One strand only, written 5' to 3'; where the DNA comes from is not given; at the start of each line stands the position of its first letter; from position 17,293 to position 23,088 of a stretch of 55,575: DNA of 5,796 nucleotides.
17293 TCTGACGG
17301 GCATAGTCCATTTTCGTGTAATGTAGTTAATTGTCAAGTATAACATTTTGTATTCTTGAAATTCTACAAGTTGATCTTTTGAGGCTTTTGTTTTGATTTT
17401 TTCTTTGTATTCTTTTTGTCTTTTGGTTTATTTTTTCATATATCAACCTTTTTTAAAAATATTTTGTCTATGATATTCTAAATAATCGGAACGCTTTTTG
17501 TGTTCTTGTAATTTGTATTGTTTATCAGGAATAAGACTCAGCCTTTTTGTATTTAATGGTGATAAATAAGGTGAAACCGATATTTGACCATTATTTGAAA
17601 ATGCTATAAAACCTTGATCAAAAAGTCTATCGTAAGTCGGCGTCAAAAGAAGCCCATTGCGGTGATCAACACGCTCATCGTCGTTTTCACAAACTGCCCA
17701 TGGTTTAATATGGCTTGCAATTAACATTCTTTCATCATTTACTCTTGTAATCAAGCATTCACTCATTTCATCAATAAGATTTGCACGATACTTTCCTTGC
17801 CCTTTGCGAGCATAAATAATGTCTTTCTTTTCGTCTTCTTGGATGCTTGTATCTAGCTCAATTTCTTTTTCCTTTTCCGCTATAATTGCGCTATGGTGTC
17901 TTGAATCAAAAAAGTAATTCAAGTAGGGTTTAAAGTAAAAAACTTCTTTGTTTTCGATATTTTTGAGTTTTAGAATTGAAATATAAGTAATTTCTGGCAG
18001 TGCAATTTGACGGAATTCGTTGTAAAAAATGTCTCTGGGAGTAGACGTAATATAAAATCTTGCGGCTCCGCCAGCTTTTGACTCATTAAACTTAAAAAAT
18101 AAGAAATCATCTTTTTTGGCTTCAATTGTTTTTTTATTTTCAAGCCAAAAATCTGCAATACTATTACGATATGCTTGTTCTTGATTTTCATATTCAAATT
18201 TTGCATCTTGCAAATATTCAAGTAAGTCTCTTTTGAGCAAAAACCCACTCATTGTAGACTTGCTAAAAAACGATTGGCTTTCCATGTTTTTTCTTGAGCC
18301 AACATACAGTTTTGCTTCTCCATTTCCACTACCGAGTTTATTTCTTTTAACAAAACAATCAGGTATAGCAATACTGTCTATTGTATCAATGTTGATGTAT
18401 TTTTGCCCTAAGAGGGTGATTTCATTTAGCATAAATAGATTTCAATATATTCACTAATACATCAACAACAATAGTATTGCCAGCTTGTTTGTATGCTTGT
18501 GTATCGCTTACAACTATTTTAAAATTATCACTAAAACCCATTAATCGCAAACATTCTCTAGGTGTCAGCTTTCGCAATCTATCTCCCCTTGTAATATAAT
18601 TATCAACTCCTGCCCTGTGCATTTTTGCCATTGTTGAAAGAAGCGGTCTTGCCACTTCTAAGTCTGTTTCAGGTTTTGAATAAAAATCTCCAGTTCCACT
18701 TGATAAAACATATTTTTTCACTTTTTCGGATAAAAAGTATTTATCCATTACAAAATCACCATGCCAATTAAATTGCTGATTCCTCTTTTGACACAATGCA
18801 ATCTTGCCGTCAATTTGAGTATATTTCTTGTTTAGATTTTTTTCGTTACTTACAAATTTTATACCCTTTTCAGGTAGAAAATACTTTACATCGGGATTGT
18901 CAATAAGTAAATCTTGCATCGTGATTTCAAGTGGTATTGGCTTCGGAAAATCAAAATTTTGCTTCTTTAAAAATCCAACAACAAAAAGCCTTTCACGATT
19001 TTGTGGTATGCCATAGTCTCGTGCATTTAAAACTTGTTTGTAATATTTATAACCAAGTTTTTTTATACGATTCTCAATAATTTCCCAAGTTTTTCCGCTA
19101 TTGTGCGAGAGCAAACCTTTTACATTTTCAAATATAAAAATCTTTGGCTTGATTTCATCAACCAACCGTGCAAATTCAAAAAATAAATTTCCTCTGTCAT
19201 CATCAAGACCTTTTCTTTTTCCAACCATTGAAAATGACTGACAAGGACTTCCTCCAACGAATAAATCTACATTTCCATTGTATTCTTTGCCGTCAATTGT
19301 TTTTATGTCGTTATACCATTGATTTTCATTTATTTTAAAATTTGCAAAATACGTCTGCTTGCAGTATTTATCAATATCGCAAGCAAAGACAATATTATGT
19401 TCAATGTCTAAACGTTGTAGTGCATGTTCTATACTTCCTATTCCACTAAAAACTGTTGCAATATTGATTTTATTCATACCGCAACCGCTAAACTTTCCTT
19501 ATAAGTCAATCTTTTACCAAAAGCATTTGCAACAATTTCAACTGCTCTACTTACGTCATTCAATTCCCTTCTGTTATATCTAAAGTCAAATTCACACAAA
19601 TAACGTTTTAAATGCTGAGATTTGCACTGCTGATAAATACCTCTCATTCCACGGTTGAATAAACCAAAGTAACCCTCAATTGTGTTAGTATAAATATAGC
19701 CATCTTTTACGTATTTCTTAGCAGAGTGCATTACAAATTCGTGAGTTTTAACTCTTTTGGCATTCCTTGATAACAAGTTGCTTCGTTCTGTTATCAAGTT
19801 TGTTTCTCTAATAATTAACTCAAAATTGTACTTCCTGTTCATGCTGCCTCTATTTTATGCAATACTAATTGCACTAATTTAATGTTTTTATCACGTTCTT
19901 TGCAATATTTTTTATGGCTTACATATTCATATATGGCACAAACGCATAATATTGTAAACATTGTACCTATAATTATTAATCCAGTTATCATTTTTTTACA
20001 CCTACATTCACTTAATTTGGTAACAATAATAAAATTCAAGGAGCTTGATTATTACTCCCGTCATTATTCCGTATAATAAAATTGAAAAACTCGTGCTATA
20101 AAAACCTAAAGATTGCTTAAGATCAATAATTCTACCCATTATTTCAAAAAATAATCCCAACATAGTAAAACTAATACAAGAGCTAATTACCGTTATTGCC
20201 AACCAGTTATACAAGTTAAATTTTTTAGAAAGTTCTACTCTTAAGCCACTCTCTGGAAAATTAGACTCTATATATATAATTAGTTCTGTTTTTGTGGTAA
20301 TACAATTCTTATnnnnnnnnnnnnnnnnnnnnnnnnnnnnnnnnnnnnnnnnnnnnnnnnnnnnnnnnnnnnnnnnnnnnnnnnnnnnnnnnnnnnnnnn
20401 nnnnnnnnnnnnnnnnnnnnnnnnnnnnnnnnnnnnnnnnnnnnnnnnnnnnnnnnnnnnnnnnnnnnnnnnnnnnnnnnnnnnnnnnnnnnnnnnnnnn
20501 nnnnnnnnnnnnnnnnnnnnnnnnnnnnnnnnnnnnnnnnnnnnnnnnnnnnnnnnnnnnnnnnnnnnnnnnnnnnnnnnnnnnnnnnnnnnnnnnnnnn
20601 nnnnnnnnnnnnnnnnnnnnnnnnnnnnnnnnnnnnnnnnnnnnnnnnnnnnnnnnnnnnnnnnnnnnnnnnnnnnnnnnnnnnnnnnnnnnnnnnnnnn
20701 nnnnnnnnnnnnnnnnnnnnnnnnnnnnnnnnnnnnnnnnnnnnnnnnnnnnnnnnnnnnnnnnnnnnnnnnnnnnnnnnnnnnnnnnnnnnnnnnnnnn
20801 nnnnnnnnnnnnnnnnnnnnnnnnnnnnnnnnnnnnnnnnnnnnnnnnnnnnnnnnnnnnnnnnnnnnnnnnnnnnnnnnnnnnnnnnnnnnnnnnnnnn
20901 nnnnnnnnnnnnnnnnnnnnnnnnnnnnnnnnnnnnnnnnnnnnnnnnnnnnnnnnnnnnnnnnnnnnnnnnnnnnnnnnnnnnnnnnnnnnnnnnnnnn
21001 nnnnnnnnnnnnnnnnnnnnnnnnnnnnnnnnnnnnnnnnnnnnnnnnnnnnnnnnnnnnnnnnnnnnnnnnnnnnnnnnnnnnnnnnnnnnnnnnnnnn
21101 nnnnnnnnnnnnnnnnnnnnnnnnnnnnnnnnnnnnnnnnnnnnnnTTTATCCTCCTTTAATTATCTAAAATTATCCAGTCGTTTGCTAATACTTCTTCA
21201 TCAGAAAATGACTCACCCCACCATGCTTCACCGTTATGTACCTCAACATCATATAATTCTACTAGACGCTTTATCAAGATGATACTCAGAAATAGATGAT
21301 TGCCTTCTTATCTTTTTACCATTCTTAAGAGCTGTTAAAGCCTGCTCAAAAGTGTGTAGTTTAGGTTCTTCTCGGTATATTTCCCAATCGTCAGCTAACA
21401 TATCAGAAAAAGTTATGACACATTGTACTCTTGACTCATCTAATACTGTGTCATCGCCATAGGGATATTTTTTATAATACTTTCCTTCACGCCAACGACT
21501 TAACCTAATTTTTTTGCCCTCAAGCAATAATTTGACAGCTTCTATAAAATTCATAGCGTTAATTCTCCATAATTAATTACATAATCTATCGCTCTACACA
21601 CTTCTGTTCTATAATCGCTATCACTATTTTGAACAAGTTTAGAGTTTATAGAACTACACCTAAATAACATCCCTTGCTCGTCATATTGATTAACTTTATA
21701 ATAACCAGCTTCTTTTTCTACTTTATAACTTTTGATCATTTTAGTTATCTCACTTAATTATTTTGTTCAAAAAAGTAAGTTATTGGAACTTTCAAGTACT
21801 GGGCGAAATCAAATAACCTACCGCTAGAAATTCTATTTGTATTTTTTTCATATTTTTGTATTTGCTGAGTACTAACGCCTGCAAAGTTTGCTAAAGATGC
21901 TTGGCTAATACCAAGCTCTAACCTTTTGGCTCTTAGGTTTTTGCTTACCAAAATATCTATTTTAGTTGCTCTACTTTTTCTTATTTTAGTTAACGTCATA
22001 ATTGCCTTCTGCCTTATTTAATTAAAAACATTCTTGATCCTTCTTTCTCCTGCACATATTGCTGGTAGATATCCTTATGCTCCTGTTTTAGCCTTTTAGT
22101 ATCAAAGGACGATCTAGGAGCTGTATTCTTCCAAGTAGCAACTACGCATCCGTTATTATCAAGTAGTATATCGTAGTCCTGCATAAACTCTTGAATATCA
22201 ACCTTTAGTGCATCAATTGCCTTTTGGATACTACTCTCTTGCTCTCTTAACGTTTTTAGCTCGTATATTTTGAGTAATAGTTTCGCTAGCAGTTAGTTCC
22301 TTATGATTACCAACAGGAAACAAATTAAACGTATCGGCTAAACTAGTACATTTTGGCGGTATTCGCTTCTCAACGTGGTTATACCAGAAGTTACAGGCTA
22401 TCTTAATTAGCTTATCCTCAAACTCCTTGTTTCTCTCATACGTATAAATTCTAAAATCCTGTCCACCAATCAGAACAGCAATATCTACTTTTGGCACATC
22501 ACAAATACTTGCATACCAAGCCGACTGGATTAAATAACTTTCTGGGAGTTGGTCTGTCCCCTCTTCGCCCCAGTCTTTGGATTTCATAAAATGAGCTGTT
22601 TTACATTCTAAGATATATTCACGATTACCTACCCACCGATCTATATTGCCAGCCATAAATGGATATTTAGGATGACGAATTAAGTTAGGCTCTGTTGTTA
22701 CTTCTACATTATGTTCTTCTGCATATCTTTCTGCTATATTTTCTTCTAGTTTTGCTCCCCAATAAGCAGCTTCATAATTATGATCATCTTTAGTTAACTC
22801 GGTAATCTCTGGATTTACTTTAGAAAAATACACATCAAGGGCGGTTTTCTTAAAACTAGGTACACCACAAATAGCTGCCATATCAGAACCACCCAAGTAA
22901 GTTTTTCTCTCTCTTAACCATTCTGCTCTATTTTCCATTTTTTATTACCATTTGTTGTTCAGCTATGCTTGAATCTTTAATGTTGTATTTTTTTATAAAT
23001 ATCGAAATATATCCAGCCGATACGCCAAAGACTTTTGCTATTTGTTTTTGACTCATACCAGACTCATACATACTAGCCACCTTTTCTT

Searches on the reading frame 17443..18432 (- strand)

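Call 28: search_protein_families(library=pfam, proteins=[window:17443-18432:-], max_evalue=0.001)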
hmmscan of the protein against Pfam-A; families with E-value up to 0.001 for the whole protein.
window:17443-18432:- (329 aa): 1 family
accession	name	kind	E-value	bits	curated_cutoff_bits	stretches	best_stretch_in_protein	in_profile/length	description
PF13391.12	HNH_2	-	8.8e-12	45.2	21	1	226-278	1-65/66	HNH endonuclease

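Call 95: search_protein_families(library=padloc, proteins=[window:17443-18432:-], max_evalue=0.001)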
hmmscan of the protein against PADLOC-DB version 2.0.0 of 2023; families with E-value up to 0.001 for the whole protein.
window:17443-18432:- (329 aa): 3 families
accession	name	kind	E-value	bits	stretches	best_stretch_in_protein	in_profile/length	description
PDLC04132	HNH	-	2e-23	81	1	188-328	130-274/286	-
PDLC03529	REase_II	-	1.3e-13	48.9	1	226-326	285-381/389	Type II restriction enzyme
PDLC03546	HNH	-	2.8e-13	47.5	1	204-326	151-277/282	Type II restriction enzyme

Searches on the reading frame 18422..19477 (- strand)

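Call 28: search_protein_families(library=pfam, proteins=[window:18422-19477:-], max_evalue=0.001)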
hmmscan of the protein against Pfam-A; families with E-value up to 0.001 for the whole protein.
window:18422-19477:- (351 aa): 1 family
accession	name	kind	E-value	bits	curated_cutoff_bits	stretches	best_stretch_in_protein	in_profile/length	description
PF00145.23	DNA_methylase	-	5.4e-82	276.2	22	1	6-349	3-323/324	C-5 cytosine-specific DNA methylase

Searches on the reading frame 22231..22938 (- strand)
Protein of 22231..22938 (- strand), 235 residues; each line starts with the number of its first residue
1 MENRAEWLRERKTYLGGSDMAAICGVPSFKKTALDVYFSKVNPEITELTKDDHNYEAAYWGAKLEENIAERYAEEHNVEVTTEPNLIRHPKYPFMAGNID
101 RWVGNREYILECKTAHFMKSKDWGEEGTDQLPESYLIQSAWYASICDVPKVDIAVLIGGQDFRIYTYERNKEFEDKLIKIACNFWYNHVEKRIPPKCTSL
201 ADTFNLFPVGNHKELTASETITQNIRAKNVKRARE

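Call 29: search_protein_families(library=pfam, proteins=[window:22231-22938:-], max_evalue=0.001)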
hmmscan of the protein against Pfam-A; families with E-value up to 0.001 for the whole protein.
window:22231-22938:- (235 aa): 1 family
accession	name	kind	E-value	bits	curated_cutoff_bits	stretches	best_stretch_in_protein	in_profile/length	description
PF09588.16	YqaJ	-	3.8e-27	95.9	22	1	6-146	1-147/150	YqaJ-like viral recombinase domain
